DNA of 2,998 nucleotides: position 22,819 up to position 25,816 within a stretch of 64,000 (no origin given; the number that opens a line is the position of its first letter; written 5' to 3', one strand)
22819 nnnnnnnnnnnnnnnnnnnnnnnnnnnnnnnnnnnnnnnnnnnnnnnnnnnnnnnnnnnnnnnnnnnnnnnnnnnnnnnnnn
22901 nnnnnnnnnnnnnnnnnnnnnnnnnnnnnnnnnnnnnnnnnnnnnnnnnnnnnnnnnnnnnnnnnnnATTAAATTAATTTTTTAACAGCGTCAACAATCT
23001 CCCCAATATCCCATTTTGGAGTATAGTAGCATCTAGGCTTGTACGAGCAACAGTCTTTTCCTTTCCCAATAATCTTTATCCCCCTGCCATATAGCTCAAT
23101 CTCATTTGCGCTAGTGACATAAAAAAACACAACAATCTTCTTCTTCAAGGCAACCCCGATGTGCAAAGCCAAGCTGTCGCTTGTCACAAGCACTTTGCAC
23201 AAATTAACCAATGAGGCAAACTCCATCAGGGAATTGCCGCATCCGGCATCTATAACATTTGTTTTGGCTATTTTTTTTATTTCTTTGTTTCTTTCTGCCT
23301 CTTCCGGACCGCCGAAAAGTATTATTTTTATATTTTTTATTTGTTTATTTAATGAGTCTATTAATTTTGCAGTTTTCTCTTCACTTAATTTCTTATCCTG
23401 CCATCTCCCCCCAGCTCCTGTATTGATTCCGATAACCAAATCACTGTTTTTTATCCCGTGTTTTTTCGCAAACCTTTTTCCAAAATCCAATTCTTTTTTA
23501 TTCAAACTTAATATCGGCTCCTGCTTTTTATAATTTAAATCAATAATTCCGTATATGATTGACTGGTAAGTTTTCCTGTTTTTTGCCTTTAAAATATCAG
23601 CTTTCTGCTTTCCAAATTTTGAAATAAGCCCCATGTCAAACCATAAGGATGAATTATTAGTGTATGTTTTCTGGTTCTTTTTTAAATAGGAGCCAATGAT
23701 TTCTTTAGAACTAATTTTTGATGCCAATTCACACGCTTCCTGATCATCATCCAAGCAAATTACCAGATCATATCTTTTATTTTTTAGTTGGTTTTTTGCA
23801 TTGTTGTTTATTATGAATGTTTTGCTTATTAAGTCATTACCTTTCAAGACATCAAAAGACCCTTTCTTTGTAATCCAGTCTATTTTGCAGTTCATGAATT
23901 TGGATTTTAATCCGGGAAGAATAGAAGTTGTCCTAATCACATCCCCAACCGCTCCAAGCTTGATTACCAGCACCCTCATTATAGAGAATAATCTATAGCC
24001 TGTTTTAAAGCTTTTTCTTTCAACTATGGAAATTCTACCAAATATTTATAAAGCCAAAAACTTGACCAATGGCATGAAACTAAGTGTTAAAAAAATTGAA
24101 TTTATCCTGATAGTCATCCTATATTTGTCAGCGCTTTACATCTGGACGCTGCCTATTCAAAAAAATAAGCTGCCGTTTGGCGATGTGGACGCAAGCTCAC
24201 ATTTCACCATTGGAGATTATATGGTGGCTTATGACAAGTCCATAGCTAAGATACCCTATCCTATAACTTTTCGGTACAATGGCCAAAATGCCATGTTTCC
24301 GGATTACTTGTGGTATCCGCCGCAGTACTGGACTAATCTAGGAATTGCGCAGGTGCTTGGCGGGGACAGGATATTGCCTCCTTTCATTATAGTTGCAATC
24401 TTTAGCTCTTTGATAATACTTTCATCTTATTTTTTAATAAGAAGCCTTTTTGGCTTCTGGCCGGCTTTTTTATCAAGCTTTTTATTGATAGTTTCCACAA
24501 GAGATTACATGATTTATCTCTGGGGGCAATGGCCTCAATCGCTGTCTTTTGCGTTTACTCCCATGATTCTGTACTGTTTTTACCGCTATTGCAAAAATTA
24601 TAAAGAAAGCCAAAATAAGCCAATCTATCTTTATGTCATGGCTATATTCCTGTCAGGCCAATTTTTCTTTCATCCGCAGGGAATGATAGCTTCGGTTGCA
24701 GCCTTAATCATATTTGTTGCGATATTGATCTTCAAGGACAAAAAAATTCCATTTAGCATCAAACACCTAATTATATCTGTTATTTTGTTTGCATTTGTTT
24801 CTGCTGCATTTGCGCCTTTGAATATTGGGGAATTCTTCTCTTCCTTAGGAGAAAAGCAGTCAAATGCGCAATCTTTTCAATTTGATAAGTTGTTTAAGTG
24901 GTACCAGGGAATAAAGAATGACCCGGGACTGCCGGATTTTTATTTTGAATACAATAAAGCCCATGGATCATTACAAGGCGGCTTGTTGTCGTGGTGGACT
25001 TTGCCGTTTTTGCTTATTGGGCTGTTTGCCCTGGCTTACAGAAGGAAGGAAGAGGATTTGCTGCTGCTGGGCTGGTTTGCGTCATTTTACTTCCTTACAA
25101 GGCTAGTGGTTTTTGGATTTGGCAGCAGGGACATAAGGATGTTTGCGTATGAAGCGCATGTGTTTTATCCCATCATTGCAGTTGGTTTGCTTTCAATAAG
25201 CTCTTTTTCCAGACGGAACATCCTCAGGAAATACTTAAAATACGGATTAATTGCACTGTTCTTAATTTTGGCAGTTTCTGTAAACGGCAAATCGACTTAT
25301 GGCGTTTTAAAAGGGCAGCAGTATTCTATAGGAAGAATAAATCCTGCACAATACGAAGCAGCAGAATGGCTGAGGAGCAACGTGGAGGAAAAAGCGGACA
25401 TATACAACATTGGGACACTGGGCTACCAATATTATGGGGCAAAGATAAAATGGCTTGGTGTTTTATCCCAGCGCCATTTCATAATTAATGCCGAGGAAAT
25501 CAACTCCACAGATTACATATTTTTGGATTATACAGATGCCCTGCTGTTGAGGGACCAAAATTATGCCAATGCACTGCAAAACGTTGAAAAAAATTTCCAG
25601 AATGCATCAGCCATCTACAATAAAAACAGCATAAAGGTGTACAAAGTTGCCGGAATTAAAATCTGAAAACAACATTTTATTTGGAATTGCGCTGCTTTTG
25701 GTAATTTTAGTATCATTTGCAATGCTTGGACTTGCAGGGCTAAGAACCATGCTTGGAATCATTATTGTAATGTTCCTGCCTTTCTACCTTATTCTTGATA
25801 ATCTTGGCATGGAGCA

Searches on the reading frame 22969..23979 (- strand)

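Call 30: search_protein_families(library=pfam, proteins=[window:22969-23979:-], max_evalue=0.001)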
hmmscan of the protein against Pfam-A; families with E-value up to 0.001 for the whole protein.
window:22969-23979:- (336 aa): 1 family
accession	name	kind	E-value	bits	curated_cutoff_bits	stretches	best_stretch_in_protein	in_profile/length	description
PF01075.23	Glyco_transf_9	-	3.3e-15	56.5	22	1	62-308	5-231/247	Glycosyltransferase family 9 (heptosyltransferase)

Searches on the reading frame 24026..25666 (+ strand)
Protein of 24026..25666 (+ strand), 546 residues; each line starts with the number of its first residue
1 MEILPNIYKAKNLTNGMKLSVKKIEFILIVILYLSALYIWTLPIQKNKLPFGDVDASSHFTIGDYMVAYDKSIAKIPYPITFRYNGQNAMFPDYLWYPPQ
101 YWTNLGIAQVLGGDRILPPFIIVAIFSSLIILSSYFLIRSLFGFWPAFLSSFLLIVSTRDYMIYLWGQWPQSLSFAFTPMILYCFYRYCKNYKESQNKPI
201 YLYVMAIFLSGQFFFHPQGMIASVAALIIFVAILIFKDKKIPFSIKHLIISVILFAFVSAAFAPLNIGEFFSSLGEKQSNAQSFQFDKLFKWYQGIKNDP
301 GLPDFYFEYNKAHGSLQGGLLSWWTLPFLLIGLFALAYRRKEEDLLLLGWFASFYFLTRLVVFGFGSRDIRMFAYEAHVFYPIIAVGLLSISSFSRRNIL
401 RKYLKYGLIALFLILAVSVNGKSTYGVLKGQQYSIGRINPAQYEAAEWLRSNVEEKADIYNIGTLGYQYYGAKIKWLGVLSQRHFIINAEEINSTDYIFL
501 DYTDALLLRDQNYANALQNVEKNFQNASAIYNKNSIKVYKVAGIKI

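Call 9: search_protein_families(library=pfam, proteins=[window:24026-25666:+], max_evalue=0.001)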
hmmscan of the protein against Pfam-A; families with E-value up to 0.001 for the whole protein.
window:24026-25666:+ (546 aa): 2 families
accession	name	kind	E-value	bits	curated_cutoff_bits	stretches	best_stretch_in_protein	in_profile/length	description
PF20176.3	DUF6541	-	2.7e-12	46.2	29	1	123-358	187-408/646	Family of unknown function (DUF6541)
PF13231.12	PMT_2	-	3.6e-06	27.7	26.1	1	110-258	15-155/160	Dolichyl-phosphate-mannose-protein mannosyltransferase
